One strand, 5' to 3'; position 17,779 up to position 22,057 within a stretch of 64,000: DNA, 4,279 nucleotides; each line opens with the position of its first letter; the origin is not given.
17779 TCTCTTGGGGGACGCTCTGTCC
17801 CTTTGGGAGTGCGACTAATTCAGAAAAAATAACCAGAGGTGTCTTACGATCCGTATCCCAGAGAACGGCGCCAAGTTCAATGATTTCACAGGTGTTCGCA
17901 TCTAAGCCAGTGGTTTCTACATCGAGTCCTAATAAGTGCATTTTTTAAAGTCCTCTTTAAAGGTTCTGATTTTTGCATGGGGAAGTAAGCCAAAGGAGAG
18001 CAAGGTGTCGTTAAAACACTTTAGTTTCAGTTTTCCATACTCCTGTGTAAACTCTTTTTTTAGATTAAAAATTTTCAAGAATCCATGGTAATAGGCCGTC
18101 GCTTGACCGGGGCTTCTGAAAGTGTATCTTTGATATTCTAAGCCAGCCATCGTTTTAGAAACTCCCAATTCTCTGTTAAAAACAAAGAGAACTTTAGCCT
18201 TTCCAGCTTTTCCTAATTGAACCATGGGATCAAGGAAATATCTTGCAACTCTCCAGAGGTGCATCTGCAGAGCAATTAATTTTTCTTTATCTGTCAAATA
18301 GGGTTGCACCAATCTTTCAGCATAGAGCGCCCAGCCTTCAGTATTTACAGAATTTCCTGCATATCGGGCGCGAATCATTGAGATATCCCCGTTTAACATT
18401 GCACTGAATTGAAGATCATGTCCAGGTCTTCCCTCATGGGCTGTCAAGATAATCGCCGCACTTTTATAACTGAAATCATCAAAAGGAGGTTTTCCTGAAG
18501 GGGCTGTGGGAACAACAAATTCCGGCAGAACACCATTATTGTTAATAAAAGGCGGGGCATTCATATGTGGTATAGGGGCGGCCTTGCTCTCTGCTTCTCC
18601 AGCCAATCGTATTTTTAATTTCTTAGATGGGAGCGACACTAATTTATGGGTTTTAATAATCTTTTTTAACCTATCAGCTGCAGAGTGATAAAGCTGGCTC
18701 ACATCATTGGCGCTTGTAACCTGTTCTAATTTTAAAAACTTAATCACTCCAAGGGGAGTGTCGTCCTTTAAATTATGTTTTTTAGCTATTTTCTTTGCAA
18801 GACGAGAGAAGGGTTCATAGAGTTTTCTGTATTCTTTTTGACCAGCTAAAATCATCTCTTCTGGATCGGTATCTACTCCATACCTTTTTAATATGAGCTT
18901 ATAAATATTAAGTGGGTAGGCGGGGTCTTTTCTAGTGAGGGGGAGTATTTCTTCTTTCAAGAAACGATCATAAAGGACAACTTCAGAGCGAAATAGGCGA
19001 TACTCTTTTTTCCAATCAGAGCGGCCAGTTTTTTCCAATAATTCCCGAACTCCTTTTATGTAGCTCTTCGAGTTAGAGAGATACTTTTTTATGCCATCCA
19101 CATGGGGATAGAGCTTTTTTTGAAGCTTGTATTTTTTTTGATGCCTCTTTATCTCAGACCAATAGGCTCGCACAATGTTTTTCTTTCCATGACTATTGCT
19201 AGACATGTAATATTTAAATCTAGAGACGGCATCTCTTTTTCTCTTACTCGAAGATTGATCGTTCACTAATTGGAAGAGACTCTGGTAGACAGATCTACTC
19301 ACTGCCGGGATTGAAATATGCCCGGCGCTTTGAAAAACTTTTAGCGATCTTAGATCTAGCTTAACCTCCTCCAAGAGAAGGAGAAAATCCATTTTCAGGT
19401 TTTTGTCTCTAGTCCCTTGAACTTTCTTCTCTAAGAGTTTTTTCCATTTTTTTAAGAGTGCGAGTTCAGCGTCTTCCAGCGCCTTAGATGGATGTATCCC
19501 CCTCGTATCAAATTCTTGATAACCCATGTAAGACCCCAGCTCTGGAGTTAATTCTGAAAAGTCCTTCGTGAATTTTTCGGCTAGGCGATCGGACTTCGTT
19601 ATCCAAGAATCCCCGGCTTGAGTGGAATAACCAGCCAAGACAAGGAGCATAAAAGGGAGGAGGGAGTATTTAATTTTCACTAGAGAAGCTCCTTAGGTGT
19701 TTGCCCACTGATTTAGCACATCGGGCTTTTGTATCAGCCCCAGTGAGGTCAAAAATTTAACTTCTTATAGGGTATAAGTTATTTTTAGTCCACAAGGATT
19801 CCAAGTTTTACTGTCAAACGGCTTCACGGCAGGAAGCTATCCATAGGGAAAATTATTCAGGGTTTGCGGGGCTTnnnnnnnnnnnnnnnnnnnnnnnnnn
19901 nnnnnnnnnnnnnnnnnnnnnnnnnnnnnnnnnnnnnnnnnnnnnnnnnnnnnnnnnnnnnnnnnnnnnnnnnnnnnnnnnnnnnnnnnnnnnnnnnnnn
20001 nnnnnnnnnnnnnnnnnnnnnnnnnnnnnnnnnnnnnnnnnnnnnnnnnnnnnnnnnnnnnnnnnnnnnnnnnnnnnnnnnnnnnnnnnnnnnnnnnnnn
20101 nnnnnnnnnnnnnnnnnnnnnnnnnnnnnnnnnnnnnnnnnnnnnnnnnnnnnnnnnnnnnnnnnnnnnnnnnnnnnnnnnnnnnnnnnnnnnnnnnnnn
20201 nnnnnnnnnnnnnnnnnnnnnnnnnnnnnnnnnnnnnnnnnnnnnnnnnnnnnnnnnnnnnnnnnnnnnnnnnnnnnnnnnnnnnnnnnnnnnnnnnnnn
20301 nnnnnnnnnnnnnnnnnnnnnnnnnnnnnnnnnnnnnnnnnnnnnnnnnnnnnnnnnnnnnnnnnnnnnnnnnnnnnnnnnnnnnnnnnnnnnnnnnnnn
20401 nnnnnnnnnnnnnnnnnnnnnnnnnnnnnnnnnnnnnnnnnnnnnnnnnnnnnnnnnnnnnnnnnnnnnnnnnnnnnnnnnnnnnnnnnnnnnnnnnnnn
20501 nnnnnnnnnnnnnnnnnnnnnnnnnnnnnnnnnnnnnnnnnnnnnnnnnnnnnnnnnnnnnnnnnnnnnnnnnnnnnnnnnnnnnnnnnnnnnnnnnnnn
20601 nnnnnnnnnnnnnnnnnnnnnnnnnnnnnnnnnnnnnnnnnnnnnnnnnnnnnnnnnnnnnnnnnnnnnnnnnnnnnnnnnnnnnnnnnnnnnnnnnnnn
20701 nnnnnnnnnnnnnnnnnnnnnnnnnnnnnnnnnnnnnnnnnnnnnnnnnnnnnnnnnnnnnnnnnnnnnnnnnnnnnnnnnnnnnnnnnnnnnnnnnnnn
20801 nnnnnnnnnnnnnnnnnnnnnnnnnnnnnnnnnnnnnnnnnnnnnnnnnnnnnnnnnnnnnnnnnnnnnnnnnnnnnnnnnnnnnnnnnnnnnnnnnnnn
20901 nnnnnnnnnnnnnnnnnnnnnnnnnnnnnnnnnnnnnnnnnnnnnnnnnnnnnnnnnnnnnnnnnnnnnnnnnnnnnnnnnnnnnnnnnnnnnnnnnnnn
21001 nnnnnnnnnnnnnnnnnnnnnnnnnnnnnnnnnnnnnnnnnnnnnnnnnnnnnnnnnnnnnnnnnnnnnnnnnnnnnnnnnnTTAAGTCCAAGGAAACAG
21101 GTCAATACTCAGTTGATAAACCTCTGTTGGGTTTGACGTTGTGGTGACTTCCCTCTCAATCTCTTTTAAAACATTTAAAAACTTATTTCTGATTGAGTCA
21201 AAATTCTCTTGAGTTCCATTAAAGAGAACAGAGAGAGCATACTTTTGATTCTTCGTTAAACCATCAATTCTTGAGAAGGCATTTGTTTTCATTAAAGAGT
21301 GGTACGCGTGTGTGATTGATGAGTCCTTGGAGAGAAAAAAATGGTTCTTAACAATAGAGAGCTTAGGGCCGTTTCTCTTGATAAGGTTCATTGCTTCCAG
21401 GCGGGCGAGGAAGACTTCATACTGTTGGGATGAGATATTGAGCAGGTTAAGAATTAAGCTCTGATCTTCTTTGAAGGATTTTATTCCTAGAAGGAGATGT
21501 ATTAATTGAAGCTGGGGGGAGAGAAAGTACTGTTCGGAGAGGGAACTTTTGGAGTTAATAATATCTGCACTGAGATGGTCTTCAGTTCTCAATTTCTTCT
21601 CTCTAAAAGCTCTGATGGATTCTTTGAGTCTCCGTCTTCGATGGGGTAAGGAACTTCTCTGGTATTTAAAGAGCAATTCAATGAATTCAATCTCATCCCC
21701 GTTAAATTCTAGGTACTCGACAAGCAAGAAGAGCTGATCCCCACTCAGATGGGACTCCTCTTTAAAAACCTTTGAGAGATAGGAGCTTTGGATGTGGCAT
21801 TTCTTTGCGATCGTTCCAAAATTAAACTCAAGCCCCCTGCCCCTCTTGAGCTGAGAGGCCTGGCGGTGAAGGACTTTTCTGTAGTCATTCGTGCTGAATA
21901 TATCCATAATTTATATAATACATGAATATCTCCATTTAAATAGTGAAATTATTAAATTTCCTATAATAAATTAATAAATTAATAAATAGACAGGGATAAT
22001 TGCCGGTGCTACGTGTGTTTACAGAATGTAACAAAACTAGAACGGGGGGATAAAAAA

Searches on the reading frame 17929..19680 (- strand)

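Call 80: search_protein_families(library=pfam, proteins=[window:17929-19680:-], max_evalue=0.0001)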
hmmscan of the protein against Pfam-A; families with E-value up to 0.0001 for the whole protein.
window:17929-19680:- (583 aa): 1 family
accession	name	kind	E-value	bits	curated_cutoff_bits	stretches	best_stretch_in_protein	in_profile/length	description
PF05960.17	DUF885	-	5.9e-55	188.3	32.4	1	46-569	1-526/532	Bacterial protein of unknown function (DUF885)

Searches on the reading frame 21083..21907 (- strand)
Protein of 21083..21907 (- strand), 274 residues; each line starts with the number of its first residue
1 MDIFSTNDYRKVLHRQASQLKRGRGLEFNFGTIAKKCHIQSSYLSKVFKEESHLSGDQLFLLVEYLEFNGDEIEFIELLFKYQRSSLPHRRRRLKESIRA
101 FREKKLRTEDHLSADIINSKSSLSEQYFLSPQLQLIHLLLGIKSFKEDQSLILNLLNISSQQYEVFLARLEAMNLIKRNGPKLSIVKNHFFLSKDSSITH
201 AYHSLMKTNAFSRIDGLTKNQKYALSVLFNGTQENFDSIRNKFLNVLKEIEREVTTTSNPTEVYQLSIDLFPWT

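Call 80: search_protein_families(library=pfam, proteins=[window:21083-21907:-], max_evalue=0.0001)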
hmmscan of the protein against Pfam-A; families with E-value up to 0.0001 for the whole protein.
window:21083-21907:- (274 aa): 1 family
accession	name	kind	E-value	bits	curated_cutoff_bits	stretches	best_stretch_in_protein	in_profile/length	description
PF14394.12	DUF4423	-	1.7e-18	67.4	30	1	125-272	16-164/165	Domain of unknown function (DUF4423)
